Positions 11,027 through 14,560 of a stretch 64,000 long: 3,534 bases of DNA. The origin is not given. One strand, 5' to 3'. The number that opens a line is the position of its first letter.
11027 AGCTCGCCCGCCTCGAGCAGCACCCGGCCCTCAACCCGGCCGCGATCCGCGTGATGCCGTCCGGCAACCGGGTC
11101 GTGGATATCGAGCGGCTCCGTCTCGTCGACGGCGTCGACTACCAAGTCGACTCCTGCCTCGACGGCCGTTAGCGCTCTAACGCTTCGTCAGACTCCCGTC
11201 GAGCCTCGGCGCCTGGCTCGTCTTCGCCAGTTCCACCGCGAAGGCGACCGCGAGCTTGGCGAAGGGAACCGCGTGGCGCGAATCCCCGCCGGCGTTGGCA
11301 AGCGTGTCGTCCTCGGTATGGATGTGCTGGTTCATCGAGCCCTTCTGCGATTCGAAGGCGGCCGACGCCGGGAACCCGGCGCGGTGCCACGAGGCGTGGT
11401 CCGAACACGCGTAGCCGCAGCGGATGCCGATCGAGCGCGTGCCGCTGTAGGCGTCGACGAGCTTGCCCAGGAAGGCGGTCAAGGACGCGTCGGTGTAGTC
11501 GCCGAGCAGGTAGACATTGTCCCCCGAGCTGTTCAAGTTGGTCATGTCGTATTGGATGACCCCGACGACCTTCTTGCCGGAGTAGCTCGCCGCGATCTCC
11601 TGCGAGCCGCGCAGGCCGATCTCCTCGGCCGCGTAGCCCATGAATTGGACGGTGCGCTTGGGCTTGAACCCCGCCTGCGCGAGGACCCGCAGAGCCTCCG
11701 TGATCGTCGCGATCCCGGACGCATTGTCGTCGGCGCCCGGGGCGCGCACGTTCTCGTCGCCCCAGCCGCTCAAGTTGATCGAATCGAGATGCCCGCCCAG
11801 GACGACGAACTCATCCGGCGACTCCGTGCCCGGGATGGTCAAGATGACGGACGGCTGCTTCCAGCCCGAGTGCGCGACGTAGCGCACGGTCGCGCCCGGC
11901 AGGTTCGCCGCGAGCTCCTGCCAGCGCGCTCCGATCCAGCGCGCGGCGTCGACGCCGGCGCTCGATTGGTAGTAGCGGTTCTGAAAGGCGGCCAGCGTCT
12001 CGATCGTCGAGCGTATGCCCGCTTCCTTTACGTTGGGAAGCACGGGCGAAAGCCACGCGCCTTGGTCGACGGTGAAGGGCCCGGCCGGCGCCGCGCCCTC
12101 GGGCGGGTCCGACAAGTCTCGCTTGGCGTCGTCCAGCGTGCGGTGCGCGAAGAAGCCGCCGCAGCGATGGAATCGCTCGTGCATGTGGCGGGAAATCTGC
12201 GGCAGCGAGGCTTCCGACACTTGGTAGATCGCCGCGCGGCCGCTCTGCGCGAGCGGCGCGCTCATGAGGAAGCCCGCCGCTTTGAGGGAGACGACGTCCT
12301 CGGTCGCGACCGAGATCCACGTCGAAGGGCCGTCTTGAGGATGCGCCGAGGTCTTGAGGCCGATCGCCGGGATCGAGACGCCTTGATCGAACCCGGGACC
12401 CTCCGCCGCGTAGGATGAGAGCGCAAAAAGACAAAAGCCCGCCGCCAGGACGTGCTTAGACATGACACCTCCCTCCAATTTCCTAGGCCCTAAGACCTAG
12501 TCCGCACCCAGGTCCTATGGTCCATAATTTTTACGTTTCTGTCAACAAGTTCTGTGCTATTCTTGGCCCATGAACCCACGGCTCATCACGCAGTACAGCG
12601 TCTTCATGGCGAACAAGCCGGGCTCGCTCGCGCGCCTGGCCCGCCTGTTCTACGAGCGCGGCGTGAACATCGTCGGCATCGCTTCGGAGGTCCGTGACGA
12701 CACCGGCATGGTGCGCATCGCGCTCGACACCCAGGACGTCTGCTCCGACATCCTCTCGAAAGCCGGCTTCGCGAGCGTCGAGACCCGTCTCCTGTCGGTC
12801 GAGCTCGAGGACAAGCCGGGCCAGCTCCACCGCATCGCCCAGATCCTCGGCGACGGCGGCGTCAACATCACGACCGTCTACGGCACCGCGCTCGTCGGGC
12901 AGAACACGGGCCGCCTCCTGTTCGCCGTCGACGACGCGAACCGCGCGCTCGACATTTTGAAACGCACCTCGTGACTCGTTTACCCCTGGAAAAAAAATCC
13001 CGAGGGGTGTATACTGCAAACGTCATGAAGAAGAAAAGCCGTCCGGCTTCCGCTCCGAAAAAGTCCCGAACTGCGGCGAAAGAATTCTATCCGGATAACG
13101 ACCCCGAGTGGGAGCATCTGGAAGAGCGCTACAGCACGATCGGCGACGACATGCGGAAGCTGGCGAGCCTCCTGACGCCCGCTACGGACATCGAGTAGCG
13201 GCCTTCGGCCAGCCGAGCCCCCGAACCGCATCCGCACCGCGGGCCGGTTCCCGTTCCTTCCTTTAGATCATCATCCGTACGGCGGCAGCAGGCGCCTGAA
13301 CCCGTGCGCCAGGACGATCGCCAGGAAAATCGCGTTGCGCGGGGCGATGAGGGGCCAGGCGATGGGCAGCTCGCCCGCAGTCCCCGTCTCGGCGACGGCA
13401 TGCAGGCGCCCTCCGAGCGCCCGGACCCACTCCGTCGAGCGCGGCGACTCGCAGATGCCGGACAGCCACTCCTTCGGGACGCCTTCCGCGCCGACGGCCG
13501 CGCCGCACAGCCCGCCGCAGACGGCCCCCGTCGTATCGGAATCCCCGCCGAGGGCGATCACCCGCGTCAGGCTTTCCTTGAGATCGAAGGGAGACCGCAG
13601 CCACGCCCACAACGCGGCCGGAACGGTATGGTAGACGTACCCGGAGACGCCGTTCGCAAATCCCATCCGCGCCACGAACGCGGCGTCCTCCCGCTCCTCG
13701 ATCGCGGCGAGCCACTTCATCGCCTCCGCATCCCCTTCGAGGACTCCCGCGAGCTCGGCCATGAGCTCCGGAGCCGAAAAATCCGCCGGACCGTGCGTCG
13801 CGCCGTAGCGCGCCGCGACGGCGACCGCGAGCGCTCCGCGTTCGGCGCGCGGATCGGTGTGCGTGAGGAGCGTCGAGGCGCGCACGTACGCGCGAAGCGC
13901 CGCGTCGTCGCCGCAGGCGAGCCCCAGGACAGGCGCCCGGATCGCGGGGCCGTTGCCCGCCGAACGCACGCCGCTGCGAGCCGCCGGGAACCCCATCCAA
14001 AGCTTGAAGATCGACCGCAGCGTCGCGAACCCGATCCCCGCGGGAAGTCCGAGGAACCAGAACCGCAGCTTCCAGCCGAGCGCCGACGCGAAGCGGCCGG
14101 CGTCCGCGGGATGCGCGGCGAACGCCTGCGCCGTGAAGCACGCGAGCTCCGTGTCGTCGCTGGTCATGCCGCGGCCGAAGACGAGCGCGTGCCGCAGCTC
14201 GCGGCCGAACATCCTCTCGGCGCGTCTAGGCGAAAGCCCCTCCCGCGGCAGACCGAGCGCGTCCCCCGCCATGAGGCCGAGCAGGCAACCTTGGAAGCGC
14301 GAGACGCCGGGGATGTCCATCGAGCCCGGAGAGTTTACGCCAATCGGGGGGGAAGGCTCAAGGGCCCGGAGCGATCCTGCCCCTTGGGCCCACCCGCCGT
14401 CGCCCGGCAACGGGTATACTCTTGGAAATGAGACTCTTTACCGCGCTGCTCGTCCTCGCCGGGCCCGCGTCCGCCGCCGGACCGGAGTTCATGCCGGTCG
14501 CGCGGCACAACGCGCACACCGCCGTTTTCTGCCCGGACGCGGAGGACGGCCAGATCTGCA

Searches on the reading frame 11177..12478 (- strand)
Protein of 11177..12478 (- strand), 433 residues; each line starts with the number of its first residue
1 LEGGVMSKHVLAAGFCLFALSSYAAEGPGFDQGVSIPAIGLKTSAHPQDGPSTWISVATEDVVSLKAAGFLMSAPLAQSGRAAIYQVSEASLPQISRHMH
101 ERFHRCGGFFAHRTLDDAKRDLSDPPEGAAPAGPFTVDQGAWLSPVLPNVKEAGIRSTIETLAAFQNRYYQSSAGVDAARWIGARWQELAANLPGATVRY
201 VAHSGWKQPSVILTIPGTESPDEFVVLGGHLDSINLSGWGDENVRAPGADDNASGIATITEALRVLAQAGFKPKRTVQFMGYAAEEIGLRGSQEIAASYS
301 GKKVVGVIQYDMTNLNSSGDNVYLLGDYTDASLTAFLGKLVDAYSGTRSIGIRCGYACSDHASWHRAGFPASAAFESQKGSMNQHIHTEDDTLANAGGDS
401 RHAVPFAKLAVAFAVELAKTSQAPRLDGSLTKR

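Call 64: search_protein_families(library=pfam, proteins=[window:11177-12478:-], max_evalue=0.001)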
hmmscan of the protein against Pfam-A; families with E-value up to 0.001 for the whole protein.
window:11177-12478:- (433 aa): 2 families
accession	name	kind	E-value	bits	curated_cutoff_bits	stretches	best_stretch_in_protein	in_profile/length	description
PF04389.22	Peptidase_M28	-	8.7e-37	127.2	21.3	1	211-400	2-181/193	Peptidase family M28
PF01546.33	Peptidase_M20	-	1.9e-10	41.4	24.6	1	227-316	2-104/206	Peptidase family M20/M25/M40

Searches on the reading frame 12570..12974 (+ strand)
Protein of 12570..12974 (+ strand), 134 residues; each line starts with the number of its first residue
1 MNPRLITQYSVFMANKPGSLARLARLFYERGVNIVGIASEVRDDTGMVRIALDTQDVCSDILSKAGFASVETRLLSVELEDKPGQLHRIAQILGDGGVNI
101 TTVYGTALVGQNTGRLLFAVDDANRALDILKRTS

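Call 64: search_protein_families(library=pfam, proteins=[window:12570-12974:+], max_evalue=0.001)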
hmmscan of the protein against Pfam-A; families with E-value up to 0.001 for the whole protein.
window:12570-12974:+ (134 aa): 7 families
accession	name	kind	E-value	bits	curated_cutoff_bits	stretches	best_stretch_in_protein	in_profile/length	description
PF01842.31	ACT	-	2.7e-18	65.8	27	2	11-50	5-46/66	ACT domain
PF19571.5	ACT_8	-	2e-14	54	23.5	1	6-130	3-125/141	ACT domain pair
PF22629.2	ACT_AHAS_ss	-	2.2e-13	50.6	27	2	10-56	2-48/67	AHAS small subunit-like ACT domain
PF13710.12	ACT_5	-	8.8e-09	35.5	27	1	16-53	2-39/62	ACT domain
PF13291.12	ACT_4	-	9.3e-09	36.3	27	0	10-53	10-53/80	ACT domain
PF22190.2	TTHA0829-like_ACT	-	5.6e-05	23.5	27.4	0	75-94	5-24/70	TTHA0829-like ACT domain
PF13740.12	ACT_6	-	0.00017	21.8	23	0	80-124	10-54/76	ACT domain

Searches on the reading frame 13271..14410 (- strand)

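Call 64: search_protein_families(library=pfam, proteins=[window:13271-14410:-], max_evalue=0.001)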
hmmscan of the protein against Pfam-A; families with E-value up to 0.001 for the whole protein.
window:13271-14410:- (379 aa): 1 family
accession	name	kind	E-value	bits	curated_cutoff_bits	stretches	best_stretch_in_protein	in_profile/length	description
PF03747.19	ADP_ribosyl_GH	-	1.3e-56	192.8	26.2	1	41-314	1-287/287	ADP-ribosylglycohydrolase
